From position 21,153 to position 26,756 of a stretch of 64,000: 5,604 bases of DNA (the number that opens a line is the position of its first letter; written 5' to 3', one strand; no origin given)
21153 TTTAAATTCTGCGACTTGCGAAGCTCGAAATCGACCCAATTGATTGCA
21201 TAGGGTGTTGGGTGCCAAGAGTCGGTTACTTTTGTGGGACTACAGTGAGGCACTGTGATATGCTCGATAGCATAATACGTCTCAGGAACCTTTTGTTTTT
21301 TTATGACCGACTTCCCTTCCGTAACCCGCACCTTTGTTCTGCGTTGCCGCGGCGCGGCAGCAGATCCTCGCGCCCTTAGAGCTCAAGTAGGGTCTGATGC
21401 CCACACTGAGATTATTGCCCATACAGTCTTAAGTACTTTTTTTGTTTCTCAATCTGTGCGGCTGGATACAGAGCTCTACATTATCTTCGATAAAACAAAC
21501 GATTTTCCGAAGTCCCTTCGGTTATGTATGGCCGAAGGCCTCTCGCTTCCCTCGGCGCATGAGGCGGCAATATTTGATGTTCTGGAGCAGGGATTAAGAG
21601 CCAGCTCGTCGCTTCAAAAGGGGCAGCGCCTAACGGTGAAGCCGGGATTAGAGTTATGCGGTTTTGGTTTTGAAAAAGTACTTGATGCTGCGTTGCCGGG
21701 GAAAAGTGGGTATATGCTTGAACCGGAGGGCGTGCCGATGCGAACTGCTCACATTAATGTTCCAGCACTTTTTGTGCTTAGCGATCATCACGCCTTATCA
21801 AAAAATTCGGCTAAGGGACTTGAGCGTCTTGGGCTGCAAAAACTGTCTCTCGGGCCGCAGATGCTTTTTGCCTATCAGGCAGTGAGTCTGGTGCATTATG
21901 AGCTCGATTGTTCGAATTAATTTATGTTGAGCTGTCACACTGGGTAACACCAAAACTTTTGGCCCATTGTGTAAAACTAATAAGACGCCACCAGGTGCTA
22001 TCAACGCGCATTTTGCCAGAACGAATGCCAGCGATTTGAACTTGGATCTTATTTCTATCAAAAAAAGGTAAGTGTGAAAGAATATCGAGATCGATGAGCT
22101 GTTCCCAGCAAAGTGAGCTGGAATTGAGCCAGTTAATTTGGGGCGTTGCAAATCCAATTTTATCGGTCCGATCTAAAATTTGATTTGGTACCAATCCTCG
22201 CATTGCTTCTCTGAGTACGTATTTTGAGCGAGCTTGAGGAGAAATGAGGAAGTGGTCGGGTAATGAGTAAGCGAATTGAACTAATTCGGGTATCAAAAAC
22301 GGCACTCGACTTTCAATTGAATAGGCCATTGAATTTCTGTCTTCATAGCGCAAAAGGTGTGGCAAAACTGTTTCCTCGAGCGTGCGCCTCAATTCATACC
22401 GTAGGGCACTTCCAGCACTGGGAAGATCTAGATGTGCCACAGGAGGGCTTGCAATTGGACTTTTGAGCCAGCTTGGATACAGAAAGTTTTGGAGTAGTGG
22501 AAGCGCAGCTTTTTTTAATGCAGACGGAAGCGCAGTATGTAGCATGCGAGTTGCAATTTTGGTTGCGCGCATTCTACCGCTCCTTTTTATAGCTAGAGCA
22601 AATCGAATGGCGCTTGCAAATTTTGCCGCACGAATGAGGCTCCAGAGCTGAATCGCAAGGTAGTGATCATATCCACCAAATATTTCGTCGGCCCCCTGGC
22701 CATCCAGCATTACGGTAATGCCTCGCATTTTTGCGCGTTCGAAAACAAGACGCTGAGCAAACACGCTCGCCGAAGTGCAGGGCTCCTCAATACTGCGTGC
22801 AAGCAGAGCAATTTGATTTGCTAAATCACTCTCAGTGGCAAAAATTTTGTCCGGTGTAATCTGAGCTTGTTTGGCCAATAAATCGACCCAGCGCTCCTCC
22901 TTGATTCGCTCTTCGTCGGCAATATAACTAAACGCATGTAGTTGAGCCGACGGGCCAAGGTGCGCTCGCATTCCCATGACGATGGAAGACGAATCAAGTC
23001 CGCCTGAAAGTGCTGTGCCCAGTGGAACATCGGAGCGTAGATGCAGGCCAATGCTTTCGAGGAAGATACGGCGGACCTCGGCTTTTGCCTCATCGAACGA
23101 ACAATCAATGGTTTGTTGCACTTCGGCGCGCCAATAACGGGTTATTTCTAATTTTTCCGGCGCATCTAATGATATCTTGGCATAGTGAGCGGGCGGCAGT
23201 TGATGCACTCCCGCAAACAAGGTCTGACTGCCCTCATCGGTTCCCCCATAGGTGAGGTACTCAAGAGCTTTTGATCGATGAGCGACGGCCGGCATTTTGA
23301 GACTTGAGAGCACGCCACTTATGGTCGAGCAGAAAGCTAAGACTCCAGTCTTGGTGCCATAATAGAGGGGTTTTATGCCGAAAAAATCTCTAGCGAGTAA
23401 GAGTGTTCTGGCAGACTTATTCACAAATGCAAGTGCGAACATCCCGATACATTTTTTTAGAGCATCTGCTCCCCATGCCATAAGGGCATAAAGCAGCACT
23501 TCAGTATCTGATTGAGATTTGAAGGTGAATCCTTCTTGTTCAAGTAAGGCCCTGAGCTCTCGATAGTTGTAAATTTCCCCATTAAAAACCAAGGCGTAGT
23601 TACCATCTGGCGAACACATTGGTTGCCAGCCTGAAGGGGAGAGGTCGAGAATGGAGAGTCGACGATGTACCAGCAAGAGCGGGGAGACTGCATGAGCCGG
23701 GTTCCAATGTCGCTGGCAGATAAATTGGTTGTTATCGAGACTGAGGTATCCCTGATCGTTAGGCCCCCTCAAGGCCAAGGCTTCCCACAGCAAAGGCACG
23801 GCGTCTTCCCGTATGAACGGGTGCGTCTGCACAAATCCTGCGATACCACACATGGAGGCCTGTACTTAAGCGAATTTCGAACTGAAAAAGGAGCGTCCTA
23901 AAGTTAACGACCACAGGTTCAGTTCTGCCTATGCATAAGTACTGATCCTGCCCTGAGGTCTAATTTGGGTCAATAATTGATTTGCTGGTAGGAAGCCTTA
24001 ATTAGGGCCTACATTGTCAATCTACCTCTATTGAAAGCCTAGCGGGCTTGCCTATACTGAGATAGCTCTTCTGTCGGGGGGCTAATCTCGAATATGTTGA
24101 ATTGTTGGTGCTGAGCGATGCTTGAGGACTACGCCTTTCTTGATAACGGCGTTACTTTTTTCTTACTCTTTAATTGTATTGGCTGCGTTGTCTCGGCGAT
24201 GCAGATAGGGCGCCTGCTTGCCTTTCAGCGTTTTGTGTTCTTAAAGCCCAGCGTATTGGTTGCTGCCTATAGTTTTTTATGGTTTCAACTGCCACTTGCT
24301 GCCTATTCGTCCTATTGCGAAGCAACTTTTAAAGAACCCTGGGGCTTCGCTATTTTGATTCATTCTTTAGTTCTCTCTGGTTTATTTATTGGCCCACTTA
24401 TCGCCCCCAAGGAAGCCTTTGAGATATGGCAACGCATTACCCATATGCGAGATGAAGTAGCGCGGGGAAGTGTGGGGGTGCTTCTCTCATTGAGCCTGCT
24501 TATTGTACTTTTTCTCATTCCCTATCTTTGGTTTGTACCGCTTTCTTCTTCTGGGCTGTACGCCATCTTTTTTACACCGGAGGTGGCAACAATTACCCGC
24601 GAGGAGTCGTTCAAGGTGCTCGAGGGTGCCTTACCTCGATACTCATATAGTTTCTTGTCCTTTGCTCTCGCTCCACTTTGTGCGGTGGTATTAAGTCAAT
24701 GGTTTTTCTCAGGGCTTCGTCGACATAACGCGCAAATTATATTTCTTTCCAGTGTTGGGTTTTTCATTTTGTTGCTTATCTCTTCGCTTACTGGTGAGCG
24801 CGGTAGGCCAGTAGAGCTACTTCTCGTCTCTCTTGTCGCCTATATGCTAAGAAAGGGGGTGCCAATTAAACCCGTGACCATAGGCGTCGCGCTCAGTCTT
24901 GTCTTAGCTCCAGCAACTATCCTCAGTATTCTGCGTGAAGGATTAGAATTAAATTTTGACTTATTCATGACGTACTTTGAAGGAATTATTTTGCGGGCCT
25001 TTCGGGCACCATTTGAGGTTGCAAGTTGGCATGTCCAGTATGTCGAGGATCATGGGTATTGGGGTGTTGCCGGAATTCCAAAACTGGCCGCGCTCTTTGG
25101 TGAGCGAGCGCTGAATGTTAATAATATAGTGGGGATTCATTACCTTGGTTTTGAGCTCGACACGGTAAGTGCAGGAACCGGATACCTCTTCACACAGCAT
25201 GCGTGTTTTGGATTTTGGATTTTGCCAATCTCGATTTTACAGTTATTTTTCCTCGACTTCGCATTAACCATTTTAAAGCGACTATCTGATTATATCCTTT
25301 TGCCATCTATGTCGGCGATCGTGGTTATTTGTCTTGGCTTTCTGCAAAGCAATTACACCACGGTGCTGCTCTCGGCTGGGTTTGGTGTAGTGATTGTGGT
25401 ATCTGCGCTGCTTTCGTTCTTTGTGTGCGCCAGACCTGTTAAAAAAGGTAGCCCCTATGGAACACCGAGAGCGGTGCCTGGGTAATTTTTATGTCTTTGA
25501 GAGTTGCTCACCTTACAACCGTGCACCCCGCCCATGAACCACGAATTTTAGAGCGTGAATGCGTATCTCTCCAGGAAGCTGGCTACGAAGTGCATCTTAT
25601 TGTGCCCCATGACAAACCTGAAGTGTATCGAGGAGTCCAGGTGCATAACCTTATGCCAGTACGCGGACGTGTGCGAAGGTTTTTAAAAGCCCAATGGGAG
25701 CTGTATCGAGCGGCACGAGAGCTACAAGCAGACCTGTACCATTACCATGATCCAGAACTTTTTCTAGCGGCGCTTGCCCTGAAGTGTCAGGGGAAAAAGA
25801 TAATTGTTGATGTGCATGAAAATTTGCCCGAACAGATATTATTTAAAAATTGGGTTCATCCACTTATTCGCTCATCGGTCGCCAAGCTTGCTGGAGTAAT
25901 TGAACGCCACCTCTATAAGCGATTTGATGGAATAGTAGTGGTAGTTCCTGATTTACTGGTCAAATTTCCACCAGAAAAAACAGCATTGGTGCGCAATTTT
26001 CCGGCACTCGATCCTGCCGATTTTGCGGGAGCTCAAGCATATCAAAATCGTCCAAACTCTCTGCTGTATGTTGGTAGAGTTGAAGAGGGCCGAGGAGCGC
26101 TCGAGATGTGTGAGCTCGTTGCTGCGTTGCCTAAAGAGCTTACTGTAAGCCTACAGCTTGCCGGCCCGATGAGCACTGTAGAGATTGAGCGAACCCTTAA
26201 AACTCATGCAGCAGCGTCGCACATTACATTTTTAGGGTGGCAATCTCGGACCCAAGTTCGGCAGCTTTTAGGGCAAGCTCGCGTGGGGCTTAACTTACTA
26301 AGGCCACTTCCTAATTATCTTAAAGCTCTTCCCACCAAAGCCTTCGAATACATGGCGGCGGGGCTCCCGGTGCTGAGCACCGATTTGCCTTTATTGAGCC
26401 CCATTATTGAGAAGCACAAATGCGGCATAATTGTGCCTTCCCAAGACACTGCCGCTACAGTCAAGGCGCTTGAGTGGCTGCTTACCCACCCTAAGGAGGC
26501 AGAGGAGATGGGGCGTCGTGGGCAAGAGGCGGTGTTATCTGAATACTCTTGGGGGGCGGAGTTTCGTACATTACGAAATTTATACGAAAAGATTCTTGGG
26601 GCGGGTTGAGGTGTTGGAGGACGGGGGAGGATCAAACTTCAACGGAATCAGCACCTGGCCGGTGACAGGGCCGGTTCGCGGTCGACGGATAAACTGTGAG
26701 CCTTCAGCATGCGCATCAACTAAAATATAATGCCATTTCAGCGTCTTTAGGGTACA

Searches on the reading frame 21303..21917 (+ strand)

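Call 31: search_protein_families(library=pfam, proteins=[window:21303-21917:+], max_evalue=0.0001)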
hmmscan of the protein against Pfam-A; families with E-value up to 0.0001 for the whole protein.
window:21303-21917:+ (205 aa): 1 family
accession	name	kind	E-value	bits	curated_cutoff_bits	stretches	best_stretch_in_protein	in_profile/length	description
PF04013.17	Methyltrn_RNA_2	-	1.7e-32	113.2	25.5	1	9-202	2-194/198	Putative SAM-dependent RNA methyltransferase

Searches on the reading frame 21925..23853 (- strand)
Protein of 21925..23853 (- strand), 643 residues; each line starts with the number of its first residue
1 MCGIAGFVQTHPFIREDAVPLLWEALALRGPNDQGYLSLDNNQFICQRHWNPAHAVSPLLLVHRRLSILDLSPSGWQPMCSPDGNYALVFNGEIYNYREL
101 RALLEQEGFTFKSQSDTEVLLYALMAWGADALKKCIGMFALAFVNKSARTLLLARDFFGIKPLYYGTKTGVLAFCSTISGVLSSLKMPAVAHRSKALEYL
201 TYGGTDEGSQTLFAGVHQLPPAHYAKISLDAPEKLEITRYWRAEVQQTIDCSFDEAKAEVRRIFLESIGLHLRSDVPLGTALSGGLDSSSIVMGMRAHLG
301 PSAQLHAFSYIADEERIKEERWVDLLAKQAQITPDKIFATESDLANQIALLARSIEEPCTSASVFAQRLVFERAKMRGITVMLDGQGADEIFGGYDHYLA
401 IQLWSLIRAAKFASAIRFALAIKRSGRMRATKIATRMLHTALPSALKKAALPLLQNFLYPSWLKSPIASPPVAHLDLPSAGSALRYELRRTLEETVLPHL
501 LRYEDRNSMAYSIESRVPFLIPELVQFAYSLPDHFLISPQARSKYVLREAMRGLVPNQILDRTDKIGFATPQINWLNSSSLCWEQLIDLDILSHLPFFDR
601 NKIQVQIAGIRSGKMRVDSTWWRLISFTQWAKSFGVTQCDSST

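Call 31: search_protein_families(library=pfam, proteins=[window:21925-23853:-], max_evalue=0.0001)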
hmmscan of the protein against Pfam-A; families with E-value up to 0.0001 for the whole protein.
window:21925-23853:- (643 aa): 3 families
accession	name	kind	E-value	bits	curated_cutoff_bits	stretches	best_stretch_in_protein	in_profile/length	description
PF00733.27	Asn_synthase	-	3.1e-64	218.3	21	1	259-631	1-353/354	Asparagine synthase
PF13537.11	GATase_7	-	1.3e-40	138.6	25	1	63-180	1-120/123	Glutamine amidotransferase domain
PF13522.11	GATase_6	-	3.3e-39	134.3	27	1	59-176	12-129/130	Glutamine amidotransferase domain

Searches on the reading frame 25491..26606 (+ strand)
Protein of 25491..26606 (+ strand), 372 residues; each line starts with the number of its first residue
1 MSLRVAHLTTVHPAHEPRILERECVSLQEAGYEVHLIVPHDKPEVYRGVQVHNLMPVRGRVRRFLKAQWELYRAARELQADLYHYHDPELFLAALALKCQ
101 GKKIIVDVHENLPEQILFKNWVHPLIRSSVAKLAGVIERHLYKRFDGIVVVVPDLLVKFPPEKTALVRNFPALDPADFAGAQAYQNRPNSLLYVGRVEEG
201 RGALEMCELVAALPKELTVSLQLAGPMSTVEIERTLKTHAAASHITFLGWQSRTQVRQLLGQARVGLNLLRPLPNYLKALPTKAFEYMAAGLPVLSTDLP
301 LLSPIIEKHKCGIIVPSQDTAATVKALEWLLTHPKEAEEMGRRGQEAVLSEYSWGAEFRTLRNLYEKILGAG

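Call 31: search_protein_families(library=pfam, proteins=[window:25491-26606:+], max_evalue=0.0001)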
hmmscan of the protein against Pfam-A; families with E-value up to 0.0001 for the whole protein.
window:25491-26606:+ (372 aa): 6 families
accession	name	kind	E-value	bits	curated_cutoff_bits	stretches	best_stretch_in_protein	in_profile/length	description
PF00534.26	Glycos_transf_1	-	3.5e-18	66.2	26.4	1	186-346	13-171/172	Glycosyl transferases group 1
PF13692.12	Glyco_trans_1_4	-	2.5e-17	63.9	27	1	190-332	3-141/142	Glycosyl transferases group 1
PF13439.12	Glyco_transf_4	-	1.4e-14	54.9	28.5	1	25-151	13-140/170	Glycosyltransferase Family 4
PF13524.12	Glyco_trans_1_2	-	1.5e-14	54.6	25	1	209-361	5-142/144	Glycosyl transferase-like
PF13579.12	Glyco_trans_4_4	-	8.6e-14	52.6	29.7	1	22-154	9-137/158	Glycosyl transferase 4-like domain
PF13477.12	Glyco_trans_4_2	-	9.8e-06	26.2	23.4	1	22-105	16-103/139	Glycosyl transferase 4-like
